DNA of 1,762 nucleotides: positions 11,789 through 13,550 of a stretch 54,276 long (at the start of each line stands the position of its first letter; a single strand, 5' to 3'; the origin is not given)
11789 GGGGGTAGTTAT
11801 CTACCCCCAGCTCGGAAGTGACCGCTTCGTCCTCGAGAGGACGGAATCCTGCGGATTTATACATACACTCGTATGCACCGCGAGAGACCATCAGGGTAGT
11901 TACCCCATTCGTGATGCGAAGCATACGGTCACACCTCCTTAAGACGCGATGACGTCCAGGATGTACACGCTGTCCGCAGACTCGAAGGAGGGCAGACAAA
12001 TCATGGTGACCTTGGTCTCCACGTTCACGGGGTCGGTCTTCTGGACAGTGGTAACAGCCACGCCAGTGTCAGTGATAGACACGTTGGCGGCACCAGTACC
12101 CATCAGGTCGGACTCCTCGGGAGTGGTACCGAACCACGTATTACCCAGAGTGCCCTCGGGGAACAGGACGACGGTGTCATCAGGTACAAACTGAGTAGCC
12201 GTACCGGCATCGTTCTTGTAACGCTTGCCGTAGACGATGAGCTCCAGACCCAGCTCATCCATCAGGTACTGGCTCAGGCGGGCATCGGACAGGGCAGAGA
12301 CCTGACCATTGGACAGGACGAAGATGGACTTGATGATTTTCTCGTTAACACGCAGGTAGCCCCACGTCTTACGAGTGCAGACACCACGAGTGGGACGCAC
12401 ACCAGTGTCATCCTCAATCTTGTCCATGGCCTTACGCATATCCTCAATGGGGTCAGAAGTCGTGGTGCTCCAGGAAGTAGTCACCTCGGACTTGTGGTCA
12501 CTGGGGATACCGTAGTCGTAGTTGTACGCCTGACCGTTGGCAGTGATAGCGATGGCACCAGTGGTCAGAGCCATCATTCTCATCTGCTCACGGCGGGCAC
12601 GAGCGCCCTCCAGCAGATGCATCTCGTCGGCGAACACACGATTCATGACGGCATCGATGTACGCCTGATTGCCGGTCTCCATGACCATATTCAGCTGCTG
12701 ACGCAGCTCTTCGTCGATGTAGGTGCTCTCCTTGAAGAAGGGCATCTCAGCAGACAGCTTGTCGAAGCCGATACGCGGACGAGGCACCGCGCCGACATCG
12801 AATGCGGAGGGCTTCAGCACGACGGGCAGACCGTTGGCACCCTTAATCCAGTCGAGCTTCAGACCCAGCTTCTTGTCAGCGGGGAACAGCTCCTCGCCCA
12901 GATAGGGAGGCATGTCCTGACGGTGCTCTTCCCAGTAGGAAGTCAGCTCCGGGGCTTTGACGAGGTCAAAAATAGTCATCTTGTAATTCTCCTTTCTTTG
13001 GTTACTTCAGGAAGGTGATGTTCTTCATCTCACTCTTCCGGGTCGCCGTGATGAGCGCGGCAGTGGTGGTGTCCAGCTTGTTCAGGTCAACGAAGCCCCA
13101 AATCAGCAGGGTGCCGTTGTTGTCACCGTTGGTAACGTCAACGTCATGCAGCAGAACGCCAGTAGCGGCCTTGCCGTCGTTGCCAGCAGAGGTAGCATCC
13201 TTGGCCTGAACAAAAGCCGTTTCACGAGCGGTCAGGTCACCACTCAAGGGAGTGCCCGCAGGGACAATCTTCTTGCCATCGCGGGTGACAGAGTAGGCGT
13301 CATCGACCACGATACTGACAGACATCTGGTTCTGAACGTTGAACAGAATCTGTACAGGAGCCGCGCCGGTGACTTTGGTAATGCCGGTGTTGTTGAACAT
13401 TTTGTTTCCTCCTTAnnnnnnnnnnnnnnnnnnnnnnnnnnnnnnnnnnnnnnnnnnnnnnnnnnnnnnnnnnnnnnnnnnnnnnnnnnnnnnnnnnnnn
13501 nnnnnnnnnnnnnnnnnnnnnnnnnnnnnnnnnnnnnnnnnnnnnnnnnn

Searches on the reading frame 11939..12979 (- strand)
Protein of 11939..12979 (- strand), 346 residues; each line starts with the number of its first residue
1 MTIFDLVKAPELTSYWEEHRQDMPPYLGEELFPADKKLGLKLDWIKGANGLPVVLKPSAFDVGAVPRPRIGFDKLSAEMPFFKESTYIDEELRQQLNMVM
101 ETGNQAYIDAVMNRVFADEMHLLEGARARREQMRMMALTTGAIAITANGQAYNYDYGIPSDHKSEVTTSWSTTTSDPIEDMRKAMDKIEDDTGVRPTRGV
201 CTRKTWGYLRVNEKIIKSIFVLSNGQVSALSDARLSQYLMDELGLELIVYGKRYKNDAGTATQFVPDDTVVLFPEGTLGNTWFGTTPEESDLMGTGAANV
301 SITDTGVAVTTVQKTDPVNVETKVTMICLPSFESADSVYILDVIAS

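Call 26: find_related_loci(query=window:11939-12979:-, collection=viral_contigs, flank=10000)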
Query window:11939-12979:- (346 aa) in viral_contigs; peptide patterns used: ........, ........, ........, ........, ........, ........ (x = any residue, [..] = any of these).
116 stretches matched a pattern; 111 encode a relative of the query (tblastn E <= 1e-3); the best 80 are kept; 80 distinct loci.
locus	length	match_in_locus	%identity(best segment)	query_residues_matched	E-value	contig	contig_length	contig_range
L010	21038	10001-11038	100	1-346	0e+0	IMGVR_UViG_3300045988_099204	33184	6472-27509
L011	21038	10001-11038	100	1-346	0e+0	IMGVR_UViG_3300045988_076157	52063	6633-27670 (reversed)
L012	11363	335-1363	94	1-343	0e+0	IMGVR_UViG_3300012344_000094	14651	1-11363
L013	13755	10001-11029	94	1-343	0e+0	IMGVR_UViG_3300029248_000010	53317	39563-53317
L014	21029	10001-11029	93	1-343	0e+0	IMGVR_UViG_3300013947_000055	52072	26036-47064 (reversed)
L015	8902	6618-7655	95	1-346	0e+0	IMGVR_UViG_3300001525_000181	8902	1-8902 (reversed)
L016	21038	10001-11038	90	1-346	0e+0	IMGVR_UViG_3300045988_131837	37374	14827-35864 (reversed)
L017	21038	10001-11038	90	1-346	0e+0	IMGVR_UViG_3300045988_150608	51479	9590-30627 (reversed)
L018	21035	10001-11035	90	1-345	0e+0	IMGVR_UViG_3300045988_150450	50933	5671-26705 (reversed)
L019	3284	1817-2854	88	1-346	0e+0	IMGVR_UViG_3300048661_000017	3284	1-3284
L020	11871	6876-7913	88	1-346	0e+0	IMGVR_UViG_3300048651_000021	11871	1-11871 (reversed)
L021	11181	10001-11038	92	1-346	0e+0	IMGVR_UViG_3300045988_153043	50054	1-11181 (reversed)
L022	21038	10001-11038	91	1-346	0e+0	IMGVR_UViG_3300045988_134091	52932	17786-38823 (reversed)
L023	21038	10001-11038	91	1-346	0e+0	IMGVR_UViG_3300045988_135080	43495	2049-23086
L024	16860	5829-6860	92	1-344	0e+0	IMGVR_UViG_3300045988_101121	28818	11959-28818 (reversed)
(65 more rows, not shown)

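Call 50: find_related_loci(query=window:11939-12979:-, collection=genome_contigs, flank=10000)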
Query window:11939-12979:- (346 aa) in genome_contigs; peptide patterns used: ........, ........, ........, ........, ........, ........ (x = any residue, [..] = any of these).
51 stretches matched a pattern; 5 encode a relative of the query (tblastn E <= 1e-3); 5 distinct loci.
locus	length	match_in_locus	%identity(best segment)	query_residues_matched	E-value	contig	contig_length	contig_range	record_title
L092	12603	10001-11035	81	1-344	0e+0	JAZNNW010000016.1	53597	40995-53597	MAG: Candidatus Avilachnospira sp. isolate T1900044653_TS20190119.MAGScoT_cleanbin_000061 SGB_1456_k141_2057859, whole g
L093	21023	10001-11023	64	1-342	1e-154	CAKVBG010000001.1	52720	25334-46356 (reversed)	MAG: uncultured Eubacteriales bacterium isolate REFINED_METABAT215_TOP10_CONTIGS_1500_ASSEMBLY_K77_MERGED__Hadza_MoBio_h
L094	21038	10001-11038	65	1-346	3e-147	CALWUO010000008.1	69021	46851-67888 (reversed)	MAG: uncultured Butyricicoccus sp. isolate BRZ_IR__bin45 genome assembly, contig: BRZ_IR__NODE_438_length_69021_cov_7.66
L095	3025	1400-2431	59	1-346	6e-144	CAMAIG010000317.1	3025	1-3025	MAG: uncultured Ruminococcus sp. isolate SRR5665903_bin.56_metaWRAP_v1.3_MAG genome assembly, contig: ERZ11448883.91622,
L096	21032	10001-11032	58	1-346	4e-136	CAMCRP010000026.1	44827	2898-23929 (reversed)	MAG: uncultured Ruminococcus sp. isolate SRR17382099_bin.44_metaWRAP_v1.3_MAG genome assembly, contig: ERZ10544625.462,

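Call 83: search_dna_similar(query=window:11939-12979:-, collection=phages, mode=protein, max_rows=12)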
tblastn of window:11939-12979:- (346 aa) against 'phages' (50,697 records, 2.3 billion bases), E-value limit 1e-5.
Records with a match: 210; places in all: 210; records where one place covers at least 80% of the query: 208.
Best place of each record, by identity: 60-80% 5; <60% 205.
By first word of the organism name: Streptococcus 111; Gordonia 21; Clostridium 16; Lactobacillus 15; Brevibacillus 11; Oenococcus 8; Bacteriophage 6; Enterococcus 3; Lacticaseibacillus 3; Marinitoga 3; and 10 more.
By host as written in the record: Streptococcus thermophilus 51; Gordonia terrae 3612 20; - 17; Brevibacillus laterosporus 11; Streptococcus thermophilus ST47795 10; Lactobacillus paracasei 9; Clostridium_AP sp000509125 DA266 4; Streptococcus thermophilus ST68757 3; and 68 more.
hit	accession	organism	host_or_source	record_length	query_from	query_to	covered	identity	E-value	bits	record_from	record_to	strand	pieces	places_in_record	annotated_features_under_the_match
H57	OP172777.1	Clostridium phage CS266P3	Clostridium_AP sp000509125 DA266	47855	1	345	100%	65.2%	4e-140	444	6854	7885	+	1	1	hypothetical protein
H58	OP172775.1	Clostridium phage CS266P1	Clostridium_AP sp000509125 DA266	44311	1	345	100%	64.9%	2e-139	442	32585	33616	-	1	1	hypothetical protein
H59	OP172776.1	Clostridium phage CS266P2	Clostridium_AP sp000509125 DA266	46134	1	345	100%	64.9%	2e-139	442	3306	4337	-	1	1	hypothetical protein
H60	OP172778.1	Clostridium phage CS266P4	Clostridium_AP sp000509125 DA266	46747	1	345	100%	64.9%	2e-139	442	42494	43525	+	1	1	hypothetical protein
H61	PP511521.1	Dulem virus 36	Varecia variegata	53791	2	346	100%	60.0%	3e-126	404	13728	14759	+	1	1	major capsid protein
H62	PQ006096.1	bajarodcaudo virus 5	Peromyscus fraterculus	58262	1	343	99%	54.4%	3e-110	358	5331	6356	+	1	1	major capsid protein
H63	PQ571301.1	Enterococcus phage EH-TP1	Enterococcus hirae BBCO_MU_1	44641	1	342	99%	53.6%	2e-107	350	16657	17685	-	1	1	Major capsid protein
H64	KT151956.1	Brevibacillus phage Osiris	Brevibacillus laterosporus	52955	1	343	99%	47.1%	2e-93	310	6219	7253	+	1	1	putative head protein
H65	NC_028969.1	Brevibacillus phage Osiris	Brevibacillus laterosporus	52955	1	343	99%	47.1%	2e-93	310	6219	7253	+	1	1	major head protein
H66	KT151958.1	Brevibacillus phage Powder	Brevibacillus laterosporus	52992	1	343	99%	46.8%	8e-93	308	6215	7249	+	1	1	putative major capsid protein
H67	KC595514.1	Brevibacillus phage Jimmer2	Brevibacillus laterosporus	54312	1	343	99%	46.8%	8e-93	308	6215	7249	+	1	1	major capsid protein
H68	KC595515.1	Brevibacillus phage Jimmer1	Brevibacillus laterosporus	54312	1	343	99%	46.8%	8e-93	308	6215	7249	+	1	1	major capsid protein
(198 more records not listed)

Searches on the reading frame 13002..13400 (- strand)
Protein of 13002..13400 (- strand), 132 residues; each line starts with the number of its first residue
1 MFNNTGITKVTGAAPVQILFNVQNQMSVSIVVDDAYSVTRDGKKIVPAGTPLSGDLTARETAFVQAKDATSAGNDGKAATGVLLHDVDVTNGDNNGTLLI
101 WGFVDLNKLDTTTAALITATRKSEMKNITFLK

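Call 3: search_protein_families(library=pfam, proteins=[window:13002-13400:-], max_evalue=0.01)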
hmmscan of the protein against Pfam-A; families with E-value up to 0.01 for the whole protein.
window:13002-13400:- (132 aa): 1 family
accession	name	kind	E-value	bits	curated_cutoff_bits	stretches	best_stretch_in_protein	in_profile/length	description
PF02924.19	HDPD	-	0.0018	18.8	29.1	1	47-99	29-82/116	Bacteriophage lambda head decoration protein D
